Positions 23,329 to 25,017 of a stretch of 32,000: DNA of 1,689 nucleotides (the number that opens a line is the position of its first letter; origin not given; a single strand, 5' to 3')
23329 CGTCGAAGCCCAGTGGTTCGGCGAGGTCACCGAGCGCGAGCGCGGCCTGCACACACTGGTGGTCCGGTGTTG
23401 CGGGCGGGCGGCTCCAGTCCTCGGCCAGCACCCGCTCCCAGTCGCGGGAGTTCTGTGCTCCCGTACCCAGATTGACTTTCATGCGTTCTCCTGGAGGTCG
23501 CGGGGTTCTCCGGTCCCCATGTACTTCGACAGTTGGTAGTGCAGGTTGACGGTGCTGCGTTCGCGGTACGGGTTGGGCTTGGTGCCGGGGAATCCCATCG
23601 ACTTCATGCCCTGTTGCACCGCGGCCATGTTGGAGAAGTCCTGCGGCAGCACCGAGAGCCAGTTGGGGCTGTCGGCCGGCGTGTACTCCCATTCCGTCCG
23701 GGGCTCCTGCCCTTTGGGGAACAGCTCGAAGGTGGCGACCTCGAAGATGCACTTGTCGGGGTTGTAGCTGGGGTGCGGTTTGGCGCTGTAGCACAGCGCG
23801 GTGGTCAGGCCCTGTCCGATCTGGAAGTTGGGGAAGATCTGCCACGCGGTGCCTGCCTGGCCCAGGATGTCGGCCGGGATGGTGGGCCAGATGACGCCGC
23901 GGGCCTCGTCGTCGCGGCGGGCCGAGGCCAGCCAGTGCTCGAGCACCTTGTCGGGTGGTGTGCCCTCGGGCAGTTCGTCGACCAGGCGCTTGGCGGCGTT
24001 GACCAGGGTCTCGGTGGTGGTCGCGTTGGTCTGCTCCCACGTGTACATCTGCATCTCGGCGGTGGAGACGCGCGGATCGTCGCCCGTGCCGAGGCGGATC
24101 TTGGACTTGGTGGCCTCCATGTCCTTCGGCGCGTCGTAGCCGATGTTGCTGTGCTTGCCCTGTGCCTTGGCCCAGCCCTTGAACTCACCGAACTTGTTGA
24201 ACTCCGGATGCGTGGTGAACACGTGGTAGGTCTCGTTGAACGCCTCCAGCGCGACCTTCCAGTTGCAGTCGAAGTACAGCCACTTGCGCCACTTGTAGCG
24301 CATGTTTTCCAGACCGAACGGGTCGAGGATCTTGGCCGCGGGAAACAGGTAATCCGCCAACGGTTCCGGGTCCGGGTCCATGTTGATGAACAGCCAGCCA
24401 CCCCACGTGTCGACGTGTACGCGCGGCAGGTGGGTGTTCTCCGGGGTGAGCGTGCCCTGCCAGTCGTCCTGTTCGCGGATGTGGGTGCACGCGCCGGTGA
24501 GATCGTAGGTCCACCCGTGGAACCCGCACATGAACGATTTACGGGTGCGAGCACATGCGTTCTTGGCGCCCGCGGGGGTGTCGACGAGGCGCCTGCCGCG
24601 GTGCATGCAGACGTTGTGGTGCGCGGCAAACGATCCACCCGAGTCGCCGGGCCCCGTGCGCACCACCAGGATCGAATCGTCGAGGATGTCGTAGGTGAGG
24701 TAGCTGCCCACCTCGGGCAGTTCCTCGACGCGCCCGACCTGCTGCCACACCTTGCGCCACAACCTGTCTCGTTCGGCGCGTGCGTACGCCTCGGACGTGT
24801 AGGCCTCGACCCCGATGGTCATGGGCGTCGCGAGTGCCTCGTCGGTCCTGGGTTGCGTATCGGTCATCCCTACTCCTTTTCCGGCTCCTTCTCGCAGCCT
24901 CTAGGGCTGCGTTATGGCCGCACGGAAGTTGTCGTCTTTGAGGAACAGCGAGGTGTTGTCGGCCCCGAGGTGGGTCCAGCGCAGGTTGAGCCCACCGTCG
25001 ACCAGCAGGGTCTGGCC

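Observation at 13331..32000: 18.7-kb divergent catabolic supercluster mixing three oxygenase classes, a double propeller and two heteromeric ACAD pairs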

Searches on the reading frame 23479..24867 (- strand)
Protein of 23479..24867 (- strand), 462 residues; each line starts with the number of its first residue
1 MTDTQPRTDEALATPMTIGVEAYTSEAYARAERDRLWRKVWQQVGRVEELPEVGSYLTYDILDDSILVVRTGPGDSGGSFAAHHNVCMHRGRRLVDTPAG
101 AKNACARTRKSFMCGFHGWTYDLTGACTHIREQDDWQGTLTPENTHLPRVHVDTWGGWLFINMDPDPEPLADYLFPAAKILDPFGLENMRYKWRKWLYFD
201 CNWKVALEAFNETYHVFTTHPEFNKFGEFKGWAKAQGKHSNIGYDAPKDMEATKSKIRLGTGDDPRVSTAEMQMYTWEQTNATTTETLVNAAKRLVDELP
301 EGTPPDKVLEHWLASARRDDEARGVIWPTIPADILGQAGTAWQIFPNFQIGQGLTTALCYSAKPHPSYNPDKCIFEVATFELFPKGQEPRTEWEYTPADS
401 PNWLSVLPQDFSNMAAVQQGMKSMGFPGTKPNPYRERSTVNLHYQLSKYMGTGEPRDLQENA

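Call 4: search_protein_families(library=pfam, proteins=[window:23479-24867:-], max_evalue=0.001)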
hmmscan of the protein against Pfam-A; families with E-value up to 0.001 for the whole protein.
window:23479-24867:- (462 aa): 2 families
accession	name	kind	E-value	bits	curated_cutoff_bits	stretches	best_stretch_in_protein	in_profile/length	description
PF00848.25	Ring_hydroxyl_A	-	1.6e-16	61.3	24.9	1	191-450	6-206/208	Ring hydroxylating alpha subunit (catalytic domain)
PF00355.32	Rieske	-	4.6e-14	52.5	20.3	1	41-135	2-83/88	Rieske [2Fe-2S] domain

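Call 6: search_protein_families(library=ncbifam, proteins=[window:23479-24867:-], max_evalue=0.00001)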
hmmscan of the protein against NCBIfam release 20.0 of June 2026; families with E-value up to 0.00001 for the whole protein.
window:23479-24867:- (462 aa): 5 families
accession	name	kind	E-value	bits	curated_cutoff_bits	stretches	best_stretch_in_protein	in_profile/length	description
NF058607.1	GlBtMonoOxGbcA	equivalog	9.3e-31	106.7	670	1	22-229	37-232/420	glycine betaine monooxygenase oxygenase subunit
NF042946.1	3PPDioc_HcaE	equivalog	7.2e-18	64.8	830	1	20-221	18-215/450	3-phenylpropionate/cinnamic acid dioxygenase subunit alpha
NF041684.1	ant_diox_AndAc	equivalog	2.1e-15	56.2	750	1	21-229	26-231/418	anthranilate 1,2-dioxygenase large subunit AndAc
TIGR03229.1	benzo_1_2_benA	equivalog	4.6e-15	55.4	780.95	1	20-224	18-219/433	benzoate 1,2-dioxygenase large subunit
TIGR03228.1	anthran_1_2_A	equivalog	2.1e-11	43.2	671.9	1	23-224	21-217/438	anthranilate 1,2-dioxygenase large subunit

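Call 12: search_solved_structures(query=window:23479-24867:-, max_evalue=0.00001)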
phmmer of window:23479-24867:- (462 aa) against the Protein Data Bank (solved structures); distinct sequences matched with E-value up to 0.00001: 29.
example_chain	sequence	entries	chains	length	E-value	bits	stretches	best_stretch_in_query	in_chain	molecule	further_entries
9jp5_A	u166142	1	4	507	7.7e-22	81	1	22-263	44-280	Phthalate 3,4-dioxygenase alpha subunit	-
6y9c_A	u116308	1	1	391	1.6e-20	76.7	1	22-226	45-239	Carnitine monooxygenase oxygenase subunit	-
6y8j_A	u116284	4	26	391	2.2e-20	76.2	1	22-226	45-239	Carnitine monooxygenase oxygenase subunit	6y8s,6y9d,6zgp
1uli_A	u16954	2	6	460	1.3e-19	73.7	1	21-219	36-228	biphenyl dioxygenase large subunit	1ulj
2ckf_A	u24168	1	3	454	6.4e-18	68.1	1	31-231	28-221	RING-HYDROXYLATING DIOXYGENASE ALPHA SUBUNIT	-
3en1_A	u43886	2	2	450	6.4e-18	68.1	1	20-219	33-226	Benzene 1,2-dioxygenase subunit alpha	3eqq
2b1x_A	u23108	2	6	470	7.6e-18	67.9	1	30-227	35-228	naphthalene dioxygenase large subunit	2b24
2gbw_A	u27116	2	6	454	2.1e-17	66.4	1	26-232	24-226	Biphenyl 2,3-Dioxygenase Alpha Subunit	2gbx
3gzx_A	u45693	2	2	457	6.6e-17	64.8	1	22-218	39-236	Biphenyl dioxygenase subunit alpha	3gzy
9o71_A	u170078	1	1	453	1.5e-16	63.6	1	11-222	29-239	Phenylpropionate dioxygenase-like ring-hydroxylating dioxygenase large terminal subunit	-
9vdb_A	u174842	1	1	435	1.6e-16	63.5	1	20-188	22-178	Ring hydroxylating dioxygenase, alpha subunit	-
7yls_B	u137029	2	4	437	7.2e-16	61.3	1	11-222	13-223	Rieske (2Fe-2S) domain protein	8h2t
4hjl_A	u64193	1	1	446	1.6e-14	56.9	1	35-228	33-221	Naphthalene 1,2-dioxygenase subunit alpha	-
2hmj_A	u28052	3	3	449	1.6e-14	56.9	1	35-228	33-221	Naphthalene 1,2-dioxygenase alpha subunit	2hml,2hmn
1eg9_A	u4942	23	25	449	1.6e-14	56.9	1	35-228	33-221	PROTEIN (NAPHTHALENE 1,2-DIOXYGENASE ALPHA SUBUNIT) | NAPHTHALENE 1,2-DIOXYGENASE | NAPHTHALENE 1,2-DIOXYGENASE ALPHA SUBUNIT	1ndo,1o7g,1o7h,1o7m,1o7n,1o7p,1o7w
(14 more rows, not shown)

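Call 17: find_related_loci(query=window:23479-24867:-, collection=genome_contigs, flank=10000)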
Query window:23479-24867:- (462 aa) in genome_contigs; peptide patterns used: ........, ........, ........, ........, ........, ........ (x = any residue, [..] = any of these).
600 stretches matched a pattern (row limit reached: there are more); 590 encode a relative of the query (tblastn E <= 1e-3); the best 80 are kept; 80 distinct loci.
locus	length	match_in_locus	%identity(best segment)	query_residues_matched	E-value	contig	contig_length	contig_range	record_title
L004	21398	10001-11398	89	1-460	0e+0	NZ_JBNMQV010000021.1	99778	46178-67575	Mycolicibacterium celeriflavum strain JTCC_040 contig00021, whole genome shotgun sequence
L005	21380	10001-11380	89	1-458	0e+0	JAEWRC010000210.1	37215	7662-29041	MAG: Actinomycetes bacterium isolate OH_SBrB_42 k127_274798, whole genome shotgun sequence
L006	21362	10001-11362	88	1-458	0e+0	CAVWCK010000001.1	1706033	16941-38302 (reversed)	MAG: uncultured Actinomycetota bacterium isolate MFD04212.bin.1.81 genome assembly, contig: contig_1828, whole genome sh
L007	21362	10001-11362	89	1-458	0e+0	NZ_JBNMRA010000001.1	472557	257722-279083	Mycolicibacterium pulveris strain JEL_161 contig00001, whole genome shotgun sequence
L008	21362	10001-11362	89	1-458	0e+0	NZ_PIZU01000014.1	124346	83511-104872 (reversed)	Mycobacterium hubeiense strain QGD101 scaffold14, whole genome shotgun sequence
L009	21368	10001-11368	88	1-458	0e+0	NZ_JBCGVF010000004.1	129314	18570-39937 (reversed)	Mycobacterium neumannii strain EM#85 Scaffold_4, whole genome shotgun sequence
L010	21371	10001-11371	89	1-458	0e+0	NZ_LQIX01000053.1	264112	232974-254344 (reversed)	Mycobacterium sp. GA-1199 GCID_NTM_00017_NODE_6.ctg_1, whole genome shotgun sequence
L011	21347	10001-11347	88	10-458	0e+0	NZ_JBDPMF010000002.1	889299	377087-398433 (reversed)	Mycobacterium sp. B14F4 B14F4_contig_2, whole genome shotgun sequence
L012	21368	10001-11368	88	1-458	0e+0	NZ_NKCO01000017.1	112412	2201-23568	Mycobacterium neumannii strain CECT 8766 NODE_17, whole genome shotgun sequence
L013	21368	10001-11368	88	1-458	0e+0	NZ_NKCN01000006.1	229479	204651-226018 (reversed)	Mycobacterium lehmannii strain CECT 8763 NODE_6, whole genome shotgun sequence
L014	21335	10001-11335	88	10-459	0e+0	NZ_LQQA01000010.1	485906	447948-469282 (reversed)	Mycolicibacterium wolinskyi strain ATCC 700010 contig_18, whole genome shotgun sequence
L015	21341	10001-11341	88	12-459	0e+0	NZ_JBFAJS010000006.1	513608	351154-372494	Mycobacterium sp. NPDC050441 NPDC050441_58_H4.ctg-0006, whole genome shotgun sequence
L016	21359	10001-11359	87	3-459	0e+0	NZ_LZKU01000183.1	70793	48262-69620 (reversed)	Mycobacterium sp. 1465703.0 strain 1465703 contig_263, whole genome shotgun sequence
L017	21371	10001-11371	87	1-458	0e+0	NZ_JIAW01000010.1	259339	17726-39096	Mycobacterium sp. URHB0044 N536DRAFT_scaffold00010.10_C, whole genome shotgun sequence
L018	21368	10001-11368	87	1-458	0e+0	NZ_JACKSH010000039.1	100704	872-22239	Mycolicibacterium pyrenivorans strain DSM 44605 MPYRDSM44605_contig000039, whole genome shotgun sequence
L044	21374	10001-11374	85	1-458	0e+0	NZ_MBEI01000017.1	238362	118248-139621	Mycobacterium colombiense strain NS-7390 contig_24, whole genome shotgun sequence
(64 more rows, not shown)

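Call 23: search_protein_families(library=pfam, proteins=[L044:15348-17105:+, L044:17135-18562:+, L044:18802-20796:+, L044:20799-21344:-, L044:968-1429:+, L044:1457-2617:-, L004:20-1741:+, L004:2001-2447:+], max_evalue=0.0001)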
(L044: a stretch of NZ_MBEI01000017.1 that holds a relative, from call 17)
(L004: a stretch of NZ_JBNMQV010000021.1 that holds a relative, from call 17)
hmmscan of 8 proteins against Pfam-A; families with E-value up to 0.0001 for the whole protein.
L044:15348-17105:+ (585 aa): 3 families
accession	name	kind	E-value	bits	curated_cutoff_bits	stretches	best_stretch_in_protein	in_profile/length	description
PF02776.23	TPP_enzyme_N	-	7.4e-29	100.4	26.8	1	22-122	5-106/119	Thiamine pyrophosphate enzyme, N-terminal TPP binding domain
PF00205.28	TPP_enzyme_M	-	8.4e-29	100.5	30.4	1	209-345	1-137/137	Thiamine pyrophosphate enzyme, central domain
PF02775.26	TPP_enzyme_C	-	1.1e-27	97.2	21.9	1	414-559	6-151/151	Thiamine pyrophosphate enzyme, C-terminal TPP binding domain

L044:17135-18562:+ (475 aa): 1 family
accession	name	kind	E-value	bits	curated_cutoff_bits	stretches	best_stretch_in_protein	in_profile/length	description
PF00171.27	Aldedh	-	2.3e-148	495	23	1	13-466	1-460/461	Aldehyde dehydrogenase family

L044:18802-20796:+ (664 aa): 3 families
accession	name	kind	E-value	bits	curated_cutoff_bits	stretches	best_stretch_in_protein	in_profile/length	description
PF01757.29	Acyl_transf_3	-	5.9e-24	85.2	31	1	20-375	2-325/326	Acyltransferase domain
PF19040.6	SGNH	-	2.8e-09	37.5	27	1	450-657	23-244/248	SGNH domain (fused to AT3 domains)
PF04311.20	DUF459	-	1.4e-07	31.5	27.2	1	507-656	46-191/197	Protein of unknown function (DUF459)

L044:20799-21344:- (181 aa): 3 families
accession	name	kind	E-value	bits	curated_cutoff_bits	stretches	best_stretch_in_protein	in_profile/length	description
PF13578.12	Methyltransf_24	-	1.6e-15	58.3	26.3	1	38-140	1-104/105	Methyltransferase domain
PF01596.23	Methyltransf_3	-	1.3e-08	34.8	22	1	16-141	27-155/204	O-methyltransferase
PF13649.12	Methyltransf_25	-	1.6e-05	25.9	27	1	37-112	1-70/97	Methyltransferase domain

L044:968-1429:+ (153 aa): 1 family
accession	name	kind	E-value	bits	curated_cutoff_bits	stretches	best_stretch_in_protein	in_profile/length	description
PF10604.15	Polyketide_cyc2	-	9.8e-08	32.8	27.4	1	11-148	5-139/142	Polyketide cyclase / dehydrase and lipid transport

L044:1457-2617:- (386 aa): 3 families
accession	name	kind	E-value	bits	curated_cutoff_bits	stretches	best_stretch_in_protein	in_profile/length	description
PF08240.17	ADH_N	-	1.2e-23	83.8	23.5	1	27-170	2-104/104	Alcohol dehydrogenase GroES-like domain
PF00107.32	ADH_zinc_N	-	1.2e-18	67.7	31.8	1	210-338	1-121/129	Zinc-binding dehydrogenase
PF16912.11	Glu_dehyd_C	-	2.1e-07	31.1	34.9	1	201-383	32-211/211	Glucose dehydrogenase C-terminus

L004:20-1741:+ (573 aa): 1 family
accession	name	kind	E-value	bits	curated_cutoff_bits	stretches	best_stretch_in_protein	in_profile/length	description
PF00702.32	Hydrolase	-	9.2e-15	56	26.4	1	73-322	1-191/191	haloacid dehalogenase-like hydrolase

L004:2001-2447:+ (148 aa): 1 family
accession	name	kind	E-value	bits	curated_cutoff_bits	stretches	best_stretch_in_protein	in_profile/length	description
PF10604.15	Polyketide_cyc2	-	5.5e-24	85.5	27.4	1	1-145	1-141/142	Polyketide cyclase / dehydrase and lipid transport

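Call 29: search_solved_structures(query=L044:15348-17105:+, max_evalue=1e-20)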
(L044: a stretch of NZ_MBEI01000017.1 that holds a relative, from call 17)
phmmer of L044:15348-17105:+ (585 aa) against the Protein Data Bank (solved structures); distinct sequences matched with E-value up to 1e-20: 75 (the best 60 are shown).
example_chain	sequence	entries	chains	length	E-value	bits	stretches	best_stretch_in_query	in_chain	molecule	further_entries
9zgl_A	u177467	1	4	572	6.5e-55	190.1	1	23-565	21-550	Ancestral acetolactate synthase, catabolic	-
8vza_A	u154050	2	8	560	8.2e-54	186.5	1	28-565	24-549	2-Hydroxyacyl-CoA lyase/Synthase | Oxalyl-CoA decarboxylase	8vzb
8vzf_A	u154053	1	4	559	8.2e-54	186.4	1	28-565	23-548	2-Hydroxyacyl-CoA Lyase/Synthase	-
8vzc_A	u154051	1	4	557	9.6e-54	186.2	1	28-565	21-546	Oxalyl-CoA decarboxylase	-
7ayg_A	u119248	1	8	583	9.2e-52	179.7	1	21-569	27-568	Putative oxalyl-CoA decarboxylase (Oxc, yfdU)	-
7b2e_A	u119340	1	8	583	2.3e-50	175.1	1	21-568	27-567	Putative oxalyl-CoA decarboxylase (Oxc, yfdU)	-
8xod_A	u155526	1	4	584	1.3e-48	169.3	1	22-563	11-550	BbmA-G484F complex with CBOA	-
8x3x_A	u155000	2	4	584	2e-48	168.6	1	22-563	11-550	BbmA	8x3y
2c31_A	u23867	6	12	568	1.2e-47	166.1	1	24-568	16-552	OXALYL-COA DECARBOXYLASE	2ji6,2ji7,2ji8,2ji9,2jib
8vzk_A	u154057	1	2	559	5.1e-47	164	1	27-567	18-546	Oxalyl-CoA decarboxylase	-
2q27_A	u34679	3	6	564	3.1e-46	161.4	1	24-568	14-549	oxalyl-CoA decarboxylase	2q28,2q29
4rjj_A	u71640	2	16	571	1.5e-45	159.2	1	24-564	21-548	Acetolactate synthase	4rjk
4rji_A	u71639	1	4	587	1.6e-45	159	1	24-564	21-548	Acetolactate synthase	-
6xn8_A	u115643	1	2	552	3.6e-44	154.6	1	29-562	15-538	2-hydroxyacyl-CoA lyase 1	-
8vzj_A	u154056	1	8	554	1.9e-43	152.2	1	28-571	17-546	Oxalyl-CoA decarboxylase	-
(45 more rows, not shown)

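Call 33: find_homologous_proteins(query=window:23479-24867:-, max_evalue=1e-10)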
Query window:23479-24867:- (462 aa): 3322 proteins with E <= 1e-10 among 8000 candidates; the best 120 are listed.
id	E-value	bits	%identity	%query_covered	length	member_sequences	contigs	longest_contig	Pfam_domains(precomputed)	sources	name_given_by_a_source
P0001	1.4e-287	972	88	97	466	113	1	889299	PF00355.33,PF00848.26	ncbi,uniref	ncbi:aromatic ring-hydroxylating dioxygenase subunit alpha [Mycobacterium sp. B14F4]|uniref:aromatic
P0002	9.8e-283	956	88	99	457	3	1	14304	PF00355.33,PF00848.26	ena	-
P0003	1.1e-278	943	85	99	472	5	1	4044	PF00355.33,PF00848.26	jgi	jgi:phenylpropionate dioxygenase-like ring-hydroxylating dioxygenase large terminal subunit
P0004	1.8e-278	942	86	97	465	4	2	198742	PF00355.33,PF00848.26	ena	-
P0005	1.6e-277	939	86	97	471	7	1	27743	PF00355.33,PF00848.26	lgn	-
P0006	5.6e-277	937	85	99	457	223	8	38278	PF00355.33,PF00848.26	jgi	jgi:phenylpropionate dioxygenase-like ring-hydroxylating dioxygenase large terminal subunit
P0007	2.1e-276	936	84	99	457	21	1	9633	PF00355.33,PF00848.26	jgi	jgi:phenylpropionate dioxygenase-like ring-hydroxylating dioxygenase large terminal subunit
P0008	2.3e-276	935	85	99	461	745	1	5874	PF00355.33,PF00848.26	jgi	jgi:phenylpropionate dioxygenase-like ring-hydroxylating dioxygenase large terminal subunit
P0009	2.8e-276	935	85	98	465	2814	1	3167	PF00355.33,PF00848.26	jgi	-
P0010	2.3e-275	932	84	99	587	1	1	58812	PF13561.13,PF00106.32,PF00355.33,PF00848.26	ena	-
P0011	1.2e-274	930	82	99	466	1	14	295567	PF00355.33,PF00848.26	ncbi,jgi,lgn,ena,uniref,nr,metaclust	ncbi:aromatic ring-hydroxylating dioxygenase subunit alpha [uncultured Mycolicibacterium sp.]|uniref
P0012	2.8e-274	929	85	99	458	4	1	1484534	PF00355.33,PF00848.26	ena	-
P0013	1.0e-273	927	84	100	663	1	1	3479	PF00355.33,PF00848.26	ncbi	-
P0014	3.2e-273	925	85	98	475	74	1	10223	PF00355.33,PF00848.26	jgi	jgi:phenylpropionate dioxygenase-like ring-hydroxylating dioxygenase large terminal subunit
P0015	1.9e-270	916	84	97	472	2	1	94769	PF00355.33,PF00848.26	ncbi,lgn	ncbi:aromatic ring-hydroxylating oxygenase subunit alpha [Mycobacterium sp. NPDC003323]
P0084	4.2e-236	803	73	99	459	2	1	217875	PF00355.33,PF00848.26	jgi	jgi:nitrite reductase/ring-hydroxylating ferredoxin subunit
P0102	4.6e-224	763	68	99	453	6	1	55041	PF00355.33,PF00848.26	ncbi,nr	ncbi:MAG: aromatic ring-hydroxylating dioxygenase subunit alpha [Rhodospirillaceae bacterium]|nr:MAG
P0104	6.0e-224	763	71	98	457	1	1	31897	PF00355.33,PF00848.26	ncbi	-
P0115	2.9e-221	754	70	97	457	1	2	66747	PF00355.33,PF00848.26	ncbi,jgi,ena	jgi:phenylpropionate dioxygenase-like ring-hydroxylating dioxygenase large terminal subunit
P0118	5.9e-221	753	69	97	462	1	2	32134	PF00355.33,PF00848.26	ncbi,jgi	jgi:phenylpropionate dioxygenase-like ring-hydroxylating dioxygenase large terminal subunit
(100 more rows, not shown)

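Call 34: find_encoding_contigs(protein=P0102, flank=10000, max_places=2)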
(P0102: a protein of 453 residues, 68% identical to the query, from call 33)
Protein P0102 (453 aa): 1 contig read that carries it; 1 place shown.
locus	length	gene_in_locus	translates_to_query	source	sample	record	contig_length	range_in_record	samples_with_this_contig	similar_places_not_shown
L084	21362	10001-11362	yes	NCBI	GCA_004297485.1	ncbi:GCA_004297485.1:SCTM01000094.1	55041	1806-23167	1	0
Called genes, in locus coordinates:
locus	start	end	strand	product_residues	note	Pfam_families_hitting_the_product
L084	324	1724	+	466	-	PF00355:Rieske, PF00848:Ring_hydroxyl_A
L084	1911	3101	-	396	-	PF13452:FAS1_DH_region, PF01575:MaoC_dehydratas (faint)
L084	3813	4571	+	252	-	PF00106:adh_short, PF23441:SDR, PF08659:KR, PF13561:adh_short_C2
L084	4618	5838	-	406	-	PF02771:Acyl-CoA_dh_N, PF02770:Acyl-CoA_dh_M, PF00441:Acyl-CoA_dh_1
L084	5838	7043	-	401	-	PF02771:Acyl-CoA_dh_N (faint), PF00441:Acyl-CoA_dh_1, PF08028:Acyl-CoA_dh_2 (weak)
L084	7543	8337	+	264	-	PF00378:ECH_1, PF16113:ECH_2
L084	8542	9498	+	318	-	PF10340:Say1_Mug180, PF07859:Abhydrolase_3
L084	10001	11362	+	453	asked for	PF00355:Rieske, PF00848:Ring_hydroxyl_A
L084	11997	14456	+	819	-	PF07715:Plug, PF00593:TonB_dep_Rec_b-barrel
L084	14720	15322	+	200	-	PF24777:DUF7700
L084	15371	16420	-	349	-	PF01636:APH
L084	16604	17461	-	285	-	PF09339:HTH_IclR, PF12802:MarR_2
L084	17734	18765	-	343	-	PF01636:APH, PF02958:EcKL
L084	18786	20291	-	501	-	PF00171:Aldedh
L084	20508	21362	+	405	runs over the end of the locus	PF04909:Amidohydro_2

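Call 35: find_encoding_contigs(protein=P0115, flank=10000, max_places=2)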
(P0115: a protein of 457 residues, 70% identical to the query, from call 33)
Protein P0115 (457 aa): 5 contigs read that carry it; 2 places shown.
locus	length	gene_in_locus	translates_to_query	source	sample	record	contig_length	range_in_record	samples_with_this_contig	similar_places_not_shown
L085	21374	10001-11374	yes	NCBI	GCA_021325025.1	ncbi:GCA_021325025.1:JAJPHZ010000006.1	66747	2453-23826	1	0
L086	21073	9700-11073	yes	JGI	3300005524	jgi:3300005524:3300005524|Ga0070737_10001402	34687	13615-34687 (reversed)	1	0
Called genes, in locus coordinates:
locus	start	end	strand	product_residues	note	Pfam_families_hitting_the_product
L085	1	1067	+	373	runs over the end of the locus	PF04909:Amidohydro_2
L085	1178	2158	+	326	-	PF02126:PTE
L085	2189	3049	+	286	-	PF00106:adh_short, PF13561:adh_short_C2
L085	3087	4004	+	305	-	PF00106:adh_short, PF08659:KR, PF13561:adh_short_C2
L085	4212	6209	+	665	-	PF00743:FMO-like, PF01266:DAO (faint), PF07992:Pyr_redox_2, PF13450:NAD_binding_8, PF13738:Pyr_redox_3, PF13434:Lys_Orn_oxgnase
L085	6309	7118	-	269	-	PF00392:GntR, PF07702:UTRA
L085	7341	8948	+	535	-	PF01436:NHL (faint), PF03088:Str_synth (faint), PF24684:Vgb_lyase (faint), PF20067:SSL_N (faint), PF08450:SGL (weak)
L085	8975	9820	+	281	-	PF00106:adh_short, PF08659:KR, PF13561:adh_short_C2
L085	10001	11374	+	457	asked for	PF00355:Rieske, PF00848:Ring_hydroxyl_A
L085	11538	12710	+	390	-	PF00296:Bac_luciferase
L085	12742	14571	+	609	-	PF00743:FMO-like (weak), PF01266:DAO (faint), PF07992:Pyr_redox_2 (weak), PF13450:NAD_binding_8 (weak), PF13738:Pyr_redox_3 (weak)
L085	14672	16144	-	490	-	PF20091:Abhydrolase_10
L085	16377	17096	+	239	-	PF00440:TetR_N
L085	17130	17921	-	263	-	PF00106:adh_short, PF08659:KR, PF13561:adh_short_C2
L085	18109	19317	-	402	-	PF02515:CoA_transf_3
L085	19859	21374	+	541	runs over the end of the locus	-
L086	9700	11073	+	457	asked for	PF00355:Rieske, PF00848:Ring_hydroxyl_A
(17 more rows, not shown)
